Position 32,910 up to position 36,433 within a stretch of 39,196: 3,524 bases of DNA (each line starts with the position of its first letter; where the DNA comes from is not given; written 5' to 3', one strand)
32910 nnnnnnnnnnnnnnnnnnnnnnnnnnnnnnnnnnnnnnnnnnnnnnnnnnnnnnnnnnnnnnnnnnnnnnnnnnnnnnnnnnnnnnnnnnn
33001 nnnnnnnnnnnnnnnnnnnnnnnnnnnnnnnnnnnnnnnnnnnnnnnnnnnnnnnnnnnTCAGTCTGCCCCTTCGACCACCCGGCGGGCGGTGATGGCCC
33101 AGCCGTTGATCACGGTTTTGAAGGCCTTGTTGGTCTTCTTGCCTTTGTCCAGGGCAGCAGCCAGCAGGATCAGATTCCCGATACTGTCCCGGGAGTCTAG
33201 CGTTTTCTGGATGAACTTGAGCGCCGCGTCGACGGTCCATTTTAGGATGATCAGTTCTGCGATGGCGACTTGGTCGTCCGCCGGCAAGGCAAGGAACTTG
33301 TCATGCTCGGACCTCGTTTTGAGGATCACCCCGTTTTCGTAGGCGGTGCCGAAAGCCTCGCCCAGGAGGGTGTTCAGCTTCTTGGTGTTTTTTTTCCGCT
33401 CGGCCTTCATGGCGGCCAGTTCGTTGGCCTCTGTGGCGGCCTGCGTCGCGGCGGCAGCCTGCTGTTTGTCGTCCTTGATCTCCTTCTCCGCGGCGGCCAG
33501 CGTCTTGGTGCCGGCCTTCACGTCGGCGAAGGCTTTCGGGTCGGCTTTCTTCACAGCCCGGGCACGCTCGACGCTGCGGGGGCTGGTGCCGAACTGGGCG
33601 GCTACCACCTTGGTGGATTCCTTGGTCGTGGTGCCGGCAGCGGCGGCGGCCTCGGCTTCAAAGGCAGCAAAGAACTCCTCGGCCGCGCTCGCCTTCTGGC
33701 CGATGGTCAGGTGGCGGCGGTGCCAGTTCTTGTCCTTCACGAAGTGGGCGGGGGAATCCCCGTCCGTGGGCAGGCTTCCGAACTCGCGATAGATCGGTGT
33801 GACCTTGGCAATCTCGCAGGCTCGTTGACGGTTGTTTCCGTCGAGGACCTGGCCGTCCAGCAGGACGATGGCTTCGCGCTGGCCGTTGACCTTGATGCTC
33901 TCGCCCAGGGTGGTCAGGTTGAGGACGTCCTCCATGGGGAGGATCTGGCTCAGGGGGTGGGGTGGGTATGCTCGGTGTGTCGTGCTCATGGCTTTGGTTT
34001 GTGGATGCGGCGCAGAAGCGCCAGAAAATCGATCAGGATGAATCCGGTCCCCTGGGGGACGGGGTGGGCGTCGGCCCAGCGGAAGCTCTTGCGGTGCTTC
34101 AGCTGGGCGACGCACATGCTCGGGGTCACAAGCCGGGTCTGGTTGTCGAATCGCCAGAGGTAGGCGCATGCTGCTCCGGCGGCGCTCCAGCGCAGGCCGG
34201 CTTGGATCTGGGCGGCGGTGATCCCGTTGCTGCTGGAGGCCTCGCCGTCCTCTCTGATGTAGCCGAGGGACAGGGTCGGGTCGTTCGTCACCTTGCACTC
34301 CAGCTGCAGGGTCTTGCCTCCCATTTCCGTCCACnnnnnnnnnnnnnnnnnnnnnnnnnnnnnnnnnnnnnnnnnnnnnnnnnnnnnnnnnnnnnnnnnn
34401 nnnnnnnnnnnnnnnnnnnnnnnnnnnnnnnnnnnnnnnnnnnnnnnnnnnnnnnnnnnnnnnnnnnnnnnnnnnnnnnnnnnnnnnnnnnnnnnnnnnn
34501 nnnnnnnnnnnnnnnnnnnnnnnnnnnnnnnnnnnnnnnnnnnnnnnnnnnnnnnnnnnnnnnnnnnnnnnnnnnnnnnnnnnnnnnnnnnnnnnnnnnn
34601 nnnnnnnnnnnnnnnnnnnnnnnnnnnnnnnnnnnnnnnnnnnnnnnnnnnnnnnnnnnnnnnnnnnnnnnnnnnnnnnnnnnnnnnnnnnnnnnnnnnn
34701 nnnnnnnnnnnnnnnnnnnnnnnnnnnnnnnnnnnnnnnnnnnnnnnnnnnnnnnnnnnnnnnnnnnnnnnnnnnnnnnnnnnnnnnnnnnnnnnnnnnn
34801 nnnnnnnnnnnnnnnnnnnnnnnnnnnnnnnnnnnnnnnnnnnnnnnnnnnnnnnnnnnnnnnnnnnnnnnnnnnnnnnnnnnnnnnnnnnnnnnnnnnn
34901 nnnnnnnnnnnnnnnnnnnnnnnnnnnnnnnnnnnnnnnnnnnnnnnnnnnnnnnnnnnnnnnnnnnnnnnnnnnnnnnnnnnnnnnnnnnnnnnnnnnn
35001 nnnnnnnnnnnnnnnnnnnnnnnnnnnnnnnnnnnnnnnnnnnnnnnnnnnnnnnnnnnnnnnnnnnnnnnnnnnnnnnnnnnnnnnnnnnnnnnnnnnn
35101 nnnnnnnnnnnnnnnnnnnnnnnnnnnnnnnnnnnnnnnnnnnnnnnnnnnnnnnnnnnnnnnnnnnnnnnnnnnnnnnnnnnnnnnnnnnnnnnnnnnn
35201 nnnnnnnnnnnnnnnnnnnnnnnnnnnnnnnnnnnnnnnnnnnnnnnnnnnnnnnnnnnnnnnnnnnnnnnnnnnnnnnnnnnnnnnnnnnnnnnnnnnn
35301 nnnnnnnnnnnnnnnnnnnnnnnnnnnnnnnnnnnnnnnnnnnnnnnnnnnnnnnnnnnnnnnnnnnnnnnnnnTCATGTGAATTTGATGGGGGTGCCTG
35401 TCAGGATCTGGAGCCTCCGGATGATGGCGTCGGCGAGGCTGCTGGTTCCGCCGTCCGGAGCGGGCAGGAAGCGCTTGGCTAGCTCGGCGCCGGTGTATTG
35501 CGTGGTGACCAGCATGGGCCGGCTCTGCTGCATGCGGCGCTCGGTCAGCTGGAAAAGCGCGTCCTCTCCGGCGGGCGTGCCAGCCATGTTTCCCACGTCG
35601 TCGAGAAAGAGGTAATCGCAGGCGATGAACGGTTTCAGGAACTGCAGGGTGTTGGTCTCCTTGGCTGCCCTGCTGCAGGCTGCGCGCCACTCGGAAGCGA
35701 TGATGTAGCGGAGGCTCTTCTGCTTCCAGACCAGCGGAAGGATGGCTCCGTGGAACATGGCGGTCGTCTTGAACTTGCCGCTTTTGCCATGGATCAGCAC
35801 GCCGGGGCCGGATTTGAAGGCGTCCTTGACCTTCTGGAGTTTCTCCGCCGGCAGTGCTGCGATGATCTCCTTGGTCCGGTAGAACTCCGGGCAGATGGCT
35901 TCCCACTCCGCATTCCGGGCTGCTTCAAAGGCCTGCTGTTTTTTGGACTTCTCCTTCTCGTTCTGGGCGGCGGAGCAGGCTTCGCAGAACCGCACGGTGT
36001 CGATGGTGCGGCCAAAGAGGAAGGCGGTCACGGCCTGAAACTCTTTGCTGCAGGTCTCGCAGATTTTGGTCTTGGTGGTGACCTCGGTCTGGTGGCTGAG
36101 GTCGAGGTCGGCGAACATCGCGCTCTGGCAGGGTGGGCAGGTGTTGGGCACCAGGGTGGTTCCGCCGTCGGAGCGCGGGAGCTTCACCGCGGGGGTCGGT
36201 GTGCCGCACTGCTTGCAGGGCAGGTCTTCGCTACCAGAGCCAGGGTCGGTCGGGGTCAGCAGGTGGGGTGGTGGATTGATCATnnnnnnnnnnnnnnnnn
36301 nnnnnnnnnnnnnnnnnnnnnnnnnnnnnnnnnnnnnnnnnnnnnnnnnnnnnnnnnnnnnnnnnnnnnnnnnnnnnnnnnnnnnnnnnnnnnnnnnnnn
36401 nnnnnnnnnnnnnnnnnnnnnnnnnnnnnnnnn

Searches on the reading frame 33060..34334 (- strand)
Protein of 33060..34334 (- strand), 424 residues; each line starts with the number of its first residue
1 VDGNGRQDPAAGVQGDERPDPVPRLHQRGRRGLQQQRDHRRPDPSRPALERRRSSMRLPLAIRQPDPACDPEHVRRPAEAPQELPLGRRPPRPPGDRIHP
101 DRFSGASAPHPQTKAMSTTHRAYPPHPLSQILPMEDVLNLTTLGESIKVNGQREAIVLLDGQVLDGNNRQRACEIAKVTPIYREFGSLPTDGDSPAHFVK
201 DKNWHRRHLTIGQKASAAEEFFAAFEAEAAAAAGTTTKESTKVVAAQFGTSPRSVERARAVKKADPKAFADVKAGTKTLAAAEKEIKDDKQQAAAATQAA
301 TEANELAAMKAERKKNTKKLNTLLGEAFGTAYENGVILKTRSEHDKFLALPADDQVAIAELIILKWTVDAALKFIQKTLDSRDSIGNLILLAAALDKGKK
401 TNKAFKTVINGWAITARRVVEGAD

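Call 60: search_protein_families(library=phrogs, proteins=[window:33060-34334:-], max_evalue=0.00001)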
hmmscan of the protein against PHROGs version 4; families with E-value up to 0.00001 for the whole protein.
window:33060-34334:- (424 aa): 1 family
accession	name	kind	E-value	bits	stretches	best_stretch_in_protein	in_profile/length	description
phrog_21315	-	unknown function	3.2e-16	60.3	1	118-312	10-204/415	-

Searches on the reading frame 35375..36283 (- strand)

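Call 60: search_protein_families(library=phrogs, proteins=[window:35375-36283:-], max_evalue=0.00001)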
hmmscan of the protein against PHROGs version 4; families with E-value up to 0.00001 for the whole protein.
window:35375-36283:- (302 aa): 2 families
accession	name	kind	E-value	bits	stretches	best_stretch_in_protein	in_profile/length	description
phrog_50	-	DNA, RNA and nucleotide metabolism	6.8e-15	56.1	1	60-272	260-485/570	DnaC-like helicase loader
phrog_3277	-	DNA, RNA and nucleotide metabolism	4.7e-10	40.5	1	160-294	11-141/168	DnaC-like helicase loader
